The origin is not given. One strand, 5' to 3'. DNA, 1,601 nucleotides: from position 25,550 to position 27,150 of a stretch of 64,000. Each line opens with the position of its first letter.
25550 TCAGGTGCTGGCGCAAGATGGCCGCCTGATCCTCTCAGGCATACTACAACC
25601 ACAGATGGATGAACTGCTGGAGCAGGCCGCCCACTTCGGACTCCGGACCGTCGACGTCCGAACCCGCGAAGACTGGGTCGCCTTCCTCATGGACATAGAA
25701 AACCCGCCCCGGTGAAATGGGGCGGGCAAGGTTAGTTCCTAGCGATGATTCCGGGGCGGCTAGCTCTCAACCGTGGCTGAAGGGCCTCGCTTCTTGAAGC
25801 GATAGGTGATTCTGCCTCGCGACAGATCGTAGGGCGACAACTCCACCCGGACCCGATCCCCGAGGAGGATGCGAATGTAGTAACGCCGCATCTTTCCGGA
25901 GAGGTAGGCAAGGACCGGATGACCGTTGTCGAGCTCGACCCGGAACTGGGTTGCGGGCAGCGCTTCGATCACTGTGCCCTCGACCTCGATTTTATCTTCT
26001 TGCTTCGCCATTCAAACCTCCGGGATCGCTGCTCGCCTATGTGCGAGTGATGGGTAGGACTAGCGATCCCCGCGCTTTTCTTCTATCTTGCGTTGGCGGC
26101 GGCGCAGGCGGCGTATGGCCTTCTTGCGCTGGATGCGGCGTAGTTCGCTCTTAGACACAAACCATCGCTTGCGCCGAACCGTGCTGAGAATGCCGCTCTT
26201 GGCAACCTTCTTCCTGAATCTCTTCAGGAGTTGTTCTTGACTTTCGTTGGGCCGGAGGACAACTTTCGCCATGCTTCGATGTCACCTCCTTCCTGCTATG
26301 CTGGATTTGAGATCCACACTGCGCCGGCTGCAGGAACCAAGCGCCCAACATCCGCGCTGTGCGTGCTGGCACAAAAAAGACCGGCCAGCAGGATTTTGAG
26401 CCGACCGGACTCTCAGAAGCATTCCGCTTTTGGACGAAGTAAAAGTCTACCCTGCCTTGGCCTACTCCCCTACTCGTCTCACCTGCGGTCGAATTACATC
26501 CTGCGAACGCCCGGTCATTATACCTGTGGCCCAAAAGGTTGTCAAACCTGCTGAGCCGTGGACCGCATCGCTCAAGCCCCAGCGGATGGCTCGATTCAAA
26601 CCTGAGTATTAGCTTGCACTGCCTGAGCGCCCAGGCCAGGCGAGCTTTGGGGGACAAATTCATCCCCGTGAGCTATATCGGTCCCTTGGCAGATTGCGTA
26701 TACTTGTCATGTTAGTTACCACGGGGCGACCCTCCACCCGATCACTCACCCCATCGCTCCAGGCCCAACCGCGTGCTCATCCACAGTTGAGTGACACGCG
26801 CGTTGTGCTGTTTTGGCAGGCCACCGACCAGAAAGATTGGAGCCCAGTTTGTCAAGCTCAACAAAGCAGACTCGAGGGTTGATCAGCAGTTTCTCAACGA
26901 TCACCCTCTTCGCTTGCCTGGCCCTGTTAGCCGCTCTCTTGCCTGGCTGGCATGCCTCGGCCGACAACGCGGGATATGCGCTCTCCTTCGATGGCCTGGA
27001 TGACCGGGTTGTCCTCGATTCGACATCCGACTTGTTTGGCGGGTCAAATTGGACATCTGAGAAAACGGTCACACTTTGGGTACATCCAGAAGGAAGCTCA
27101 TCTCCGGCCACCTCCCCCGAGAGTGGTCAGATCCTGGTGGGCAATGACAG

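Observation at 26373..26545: Consensus promoter-to-terminator RNA unit (about 130 nt) immediately upstream of rpsU-infA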

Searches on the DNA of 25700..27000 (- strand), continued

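Call 82: search_with_rna_model(model_id=R1, sources=[L001, L002, L003, L004, L005, L006, L007, L008, L009, L010, L011, L012, L013, L014, L015, L016, L017, L018, L019, L020, L021, L022, L023, L024, L025, L026, L027, L028, L029, L030, L031, L032, L033, L034, L035, L036, L037, L038, L039, L040, L041, L042, L043, L044, L045, L046, L047, L048, L049, L050, L051, L052, L053, L054, L055, L056, L057, L058, L059, L060, L061, L062, L063, L064, L065, L066, L067, L068, L069, L070, L071, L072, L073, L074, L075, L076, L077, L078, L079, L080], max_evalue=0.05)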
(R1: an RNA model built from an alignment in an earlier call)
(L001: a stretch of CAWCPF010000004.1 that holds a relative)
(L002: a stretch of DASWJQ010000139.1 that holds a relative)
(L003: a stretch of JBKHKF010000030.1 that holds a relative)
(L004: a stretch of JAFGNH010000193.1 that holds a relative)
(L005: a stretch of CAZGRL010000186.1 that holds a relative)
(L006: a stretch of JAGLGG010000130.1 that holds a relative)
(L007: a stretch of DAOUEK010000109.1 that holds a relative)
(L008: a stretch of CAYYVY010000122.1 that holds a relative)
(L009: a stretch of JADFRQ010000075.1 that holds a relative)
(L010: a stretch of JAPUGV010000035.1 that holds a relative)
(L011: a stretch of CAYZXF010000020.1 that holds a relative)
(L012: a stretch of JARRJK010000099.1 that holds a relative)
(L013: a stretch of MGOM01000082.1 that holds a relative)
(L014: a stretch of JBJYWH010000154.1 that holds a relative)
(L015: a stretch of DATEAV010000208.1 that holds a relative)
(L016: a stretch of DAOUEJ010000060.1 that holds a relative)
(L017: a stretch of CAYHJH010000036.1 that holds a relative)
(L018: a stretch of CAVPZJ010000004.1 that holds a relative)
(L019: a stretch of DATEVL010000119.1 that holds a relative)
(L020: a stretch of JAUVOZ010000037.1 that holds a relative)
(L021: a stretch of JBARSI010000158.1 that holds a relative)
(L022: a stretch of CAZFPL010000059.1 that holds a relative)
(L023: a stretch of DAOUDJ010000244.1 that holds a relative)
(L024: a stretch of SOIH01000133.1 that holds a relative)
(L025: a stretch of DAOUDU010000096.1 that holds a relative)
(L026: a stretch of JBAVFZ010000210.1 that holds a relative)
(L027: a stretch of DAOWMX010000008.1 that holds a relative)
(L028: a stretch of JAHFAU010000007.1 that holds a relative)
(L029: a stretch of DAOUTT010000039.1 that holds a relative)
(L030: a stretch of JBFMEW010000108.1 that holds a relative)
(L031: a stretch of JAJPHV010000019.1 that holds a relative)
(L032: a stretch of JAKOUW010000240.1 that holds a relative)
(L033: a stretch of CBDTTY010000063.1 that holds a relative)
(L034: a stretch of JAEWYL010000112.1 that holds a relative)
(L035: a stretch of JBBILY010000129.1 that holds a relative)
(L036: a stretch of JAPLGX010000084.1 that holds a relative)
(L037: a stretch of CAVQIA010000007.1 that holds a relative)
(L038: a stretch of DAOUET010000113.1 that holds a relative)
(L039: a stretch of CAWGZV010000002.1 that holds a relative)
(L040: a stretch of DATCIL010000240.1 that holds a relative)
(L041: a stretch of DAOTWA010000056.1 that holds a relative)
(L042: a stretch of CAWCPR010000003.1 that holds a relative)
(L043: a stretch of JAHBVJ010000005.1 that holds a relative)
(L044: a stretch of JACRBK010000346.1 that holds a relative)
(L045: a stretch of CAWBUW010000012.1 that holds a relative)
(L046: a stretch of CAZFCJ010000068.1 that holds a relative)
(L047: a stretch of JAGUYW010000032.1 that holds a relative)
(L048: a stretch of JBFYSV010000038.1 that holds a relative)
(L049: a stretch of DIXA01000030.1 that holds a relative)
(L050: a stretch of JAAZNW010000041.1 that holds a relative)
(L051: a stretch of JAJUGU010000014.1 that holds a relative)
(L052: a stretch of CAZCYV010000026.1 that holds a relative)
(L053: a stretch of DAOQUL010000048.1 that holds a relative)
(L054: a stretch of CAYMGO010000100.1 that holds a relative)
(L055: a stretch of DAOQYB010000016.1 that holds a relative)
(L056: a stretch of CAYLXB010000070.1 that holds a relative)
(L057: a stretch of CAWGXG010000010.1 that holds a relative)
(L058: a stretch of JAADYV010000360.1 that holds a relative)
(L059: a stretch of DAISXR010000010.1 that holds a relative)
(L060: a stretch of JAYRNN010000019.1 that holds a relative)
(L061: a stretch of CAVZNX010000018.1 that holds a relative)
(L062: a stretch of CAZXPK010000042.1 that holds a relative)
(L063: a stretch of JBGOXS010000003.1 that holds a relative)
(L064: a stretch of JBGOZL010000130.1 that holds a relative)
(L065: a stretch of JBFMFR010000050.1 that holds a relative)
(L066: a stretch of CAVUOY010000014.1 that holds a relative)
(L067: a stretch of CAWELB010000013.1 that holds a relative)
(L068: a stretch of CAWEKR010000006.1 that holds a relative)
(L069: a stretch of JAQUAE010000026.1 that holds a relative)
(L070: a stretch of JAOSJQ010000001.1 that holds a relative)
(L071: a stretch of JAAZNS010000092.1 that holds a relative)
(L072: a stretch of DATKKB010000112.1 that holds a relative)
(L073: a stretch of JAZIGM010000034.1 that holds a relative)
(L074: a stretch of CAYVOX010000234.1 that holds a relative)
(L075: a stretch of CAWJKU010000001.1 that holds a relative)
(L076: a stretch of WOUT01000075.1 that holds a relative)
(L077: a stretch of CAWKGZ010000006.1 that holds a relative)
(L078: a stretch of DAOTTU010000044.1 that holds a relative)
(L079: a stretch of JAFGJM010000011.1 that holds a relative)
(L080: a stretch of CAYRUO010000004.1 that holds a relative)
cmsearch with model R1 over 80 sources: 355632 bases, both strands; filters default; matches with E-value up to 0.05: 10.
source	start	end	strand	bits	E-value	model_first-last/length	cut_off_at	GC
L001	2304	2441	+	112.8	6.8e-20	1-138/138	no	0.57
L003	2315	2448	+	93.3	4.6e-16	1-138/138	no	0.54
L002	2309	2441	+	73.9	3.1e-12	1-138/138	no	0.54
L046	2284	2411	+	64.7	2e-10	1-138/138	no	0.57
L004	2290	2422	+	58.4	3.4e-09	1-138/138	no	0.44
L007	1209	1341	+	29.7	0.0015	1-138/138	no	0.57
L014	1242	1381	+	26.6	0.0063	1-138/138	no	0.57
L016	1216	1345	+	25.4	0.011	1-138/138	no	0.57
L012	1252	1380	+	24.9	0.014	1-138/138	no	0.53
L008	12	102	+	22.2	0.044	1-138/138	no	0.58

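Call 83: search_with_rna_model(model_id=R1, sources=[L081, L082, L083, L084, L085, L086, L087, L088, L089, L090, L091, L092, L093, L094, L095, L096, L097, L098, L099, L100, L101, L102, L103, L104, L105, L106, L107, L108, L109, L110, L111, L112, L113, L114, L115, L116, L117, L118, L119, L120, L121, L122, L123, L124, L125, L126, L127, L128, L129, L130, L131, L132, L133, L134, L135, L136, L137, L138, L139, L140, L141, L142, L143, L144, L145, L146, L147, L148, L149, L150, L151, L152, L153, L154, L155, L156, L157, L158, L159, L160], max_evalue=0.05)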
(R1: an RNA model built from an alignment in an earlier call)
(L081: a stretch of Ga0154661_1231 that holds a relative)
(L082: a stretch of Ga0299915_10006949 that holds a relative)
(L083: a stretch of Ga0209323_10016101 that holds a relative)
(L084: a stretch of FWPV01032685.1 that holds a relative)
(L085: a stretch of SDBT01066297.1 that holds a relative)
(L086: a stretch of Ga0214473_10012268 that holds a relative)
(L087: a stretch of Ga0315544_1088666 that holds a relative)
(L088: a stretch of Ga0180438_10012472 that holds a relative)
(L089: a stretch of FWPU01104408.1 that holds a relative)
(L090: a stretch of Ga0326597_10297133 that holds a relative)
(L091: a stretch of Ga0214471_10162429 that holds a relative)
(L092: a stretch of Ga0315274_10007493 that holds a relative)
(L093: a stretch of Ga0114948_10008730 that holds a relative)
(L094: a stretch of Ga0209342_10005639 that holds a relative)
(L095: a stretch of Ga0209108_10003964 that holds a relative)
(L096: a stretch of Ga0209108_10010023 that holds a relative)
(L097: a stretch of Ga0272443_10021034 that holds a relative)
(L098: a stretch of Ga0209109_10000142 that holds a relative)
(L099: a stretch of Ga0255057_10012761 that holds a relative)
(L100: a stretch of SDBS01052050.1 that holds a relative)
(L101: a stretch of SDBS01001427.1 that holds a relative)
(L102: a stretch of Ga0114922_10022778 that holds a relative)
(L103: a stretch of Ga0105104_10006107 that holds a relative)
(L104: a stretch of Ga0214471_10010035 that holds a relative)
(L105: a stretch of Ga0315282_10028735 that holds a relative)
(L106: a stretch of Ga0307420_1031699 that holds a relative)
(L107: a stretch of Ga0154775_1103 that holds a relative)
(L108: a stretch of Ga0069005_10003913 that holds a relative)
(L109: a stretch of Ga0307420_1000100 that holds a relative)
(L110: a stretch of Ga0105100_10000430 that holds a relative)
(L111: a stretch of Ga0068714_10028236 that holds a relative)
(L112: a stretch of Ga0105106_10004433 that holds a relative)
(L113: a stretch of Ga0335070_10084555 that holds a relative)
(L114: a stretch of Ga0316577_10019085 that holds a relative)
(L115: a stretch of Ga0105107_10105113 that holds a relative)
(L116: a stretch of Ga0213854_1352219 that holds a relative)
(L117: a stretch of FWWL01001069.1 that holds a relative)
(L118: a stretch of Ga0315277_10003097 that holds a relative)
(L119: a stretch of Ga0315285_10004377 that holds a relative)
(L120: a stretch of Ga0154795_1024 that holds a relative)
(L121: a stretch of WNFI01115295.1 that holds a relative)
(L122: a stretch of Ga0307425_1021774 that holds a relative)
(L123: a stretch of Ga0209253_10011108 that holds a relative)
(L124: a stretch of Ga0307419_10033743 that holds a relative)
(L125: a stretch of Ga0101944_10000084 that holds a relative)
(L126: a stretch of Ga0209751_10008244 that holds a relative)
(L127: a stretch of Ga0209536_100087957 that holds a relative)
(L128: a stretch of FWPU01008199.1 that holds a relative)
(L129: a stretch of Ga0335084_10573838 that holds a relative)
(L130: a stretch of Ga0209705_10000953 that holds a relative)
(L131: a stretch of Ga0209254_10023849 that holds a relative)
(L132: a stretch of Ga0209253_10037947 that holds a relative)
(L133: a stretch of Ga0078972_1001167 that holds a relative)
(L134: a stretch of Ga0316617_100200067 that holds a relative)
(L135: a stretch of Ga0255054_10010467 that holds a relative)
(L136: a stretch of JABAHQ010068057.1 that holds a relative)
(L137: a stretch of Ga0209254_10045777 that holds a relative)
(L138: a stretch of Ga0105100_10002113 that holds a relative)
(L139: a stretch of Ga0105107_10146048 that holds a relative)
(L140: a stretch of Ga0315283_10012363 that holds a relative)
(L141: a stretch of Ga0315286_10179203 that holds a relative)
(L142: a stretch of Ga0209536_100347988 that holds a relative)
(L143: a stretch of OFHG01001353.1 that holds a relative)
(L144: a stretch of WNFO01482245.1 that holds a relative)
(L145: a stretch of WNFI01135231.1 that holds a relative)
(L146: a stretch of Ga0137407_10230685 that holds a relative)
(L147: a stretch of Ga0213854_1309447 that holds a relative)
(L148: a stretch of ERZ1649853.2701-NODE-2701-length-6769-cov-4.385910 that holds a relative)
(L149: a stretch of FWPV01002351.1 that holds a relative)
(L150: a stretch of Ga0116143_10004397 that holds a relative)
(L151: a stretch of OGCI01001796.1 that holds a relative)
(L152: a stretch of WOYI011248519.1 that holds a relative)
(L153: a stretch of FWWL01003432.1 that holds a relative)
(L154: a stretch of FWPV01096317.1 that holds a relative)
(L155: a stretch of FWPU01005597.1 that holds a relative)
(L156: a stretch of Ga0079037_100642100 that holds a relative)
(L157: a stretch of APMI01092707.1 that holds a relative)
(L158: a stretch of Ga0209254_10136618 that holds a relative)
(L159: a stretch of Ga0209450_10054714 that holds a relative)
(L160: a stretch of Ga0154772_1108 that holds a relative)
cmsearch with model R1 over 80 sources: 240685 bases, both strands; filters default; matches with E-value up to 0.05: 6.
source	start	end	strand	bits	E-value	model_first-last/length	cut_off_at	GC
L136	259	392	+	85.4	1.1e-14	1-138/138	no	0.52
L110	719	855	+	41.6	4.7e-06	1-138/138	no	0.61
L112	719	855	+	41.6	4.7e-06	1-138/138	no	0.61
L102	739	879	+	30.6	0.00068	1-138/138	no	0.53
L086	721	853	+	27.1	0.0034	1-138/138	no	0.54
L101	736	874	+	22.1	0.031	1-138/138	no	0.52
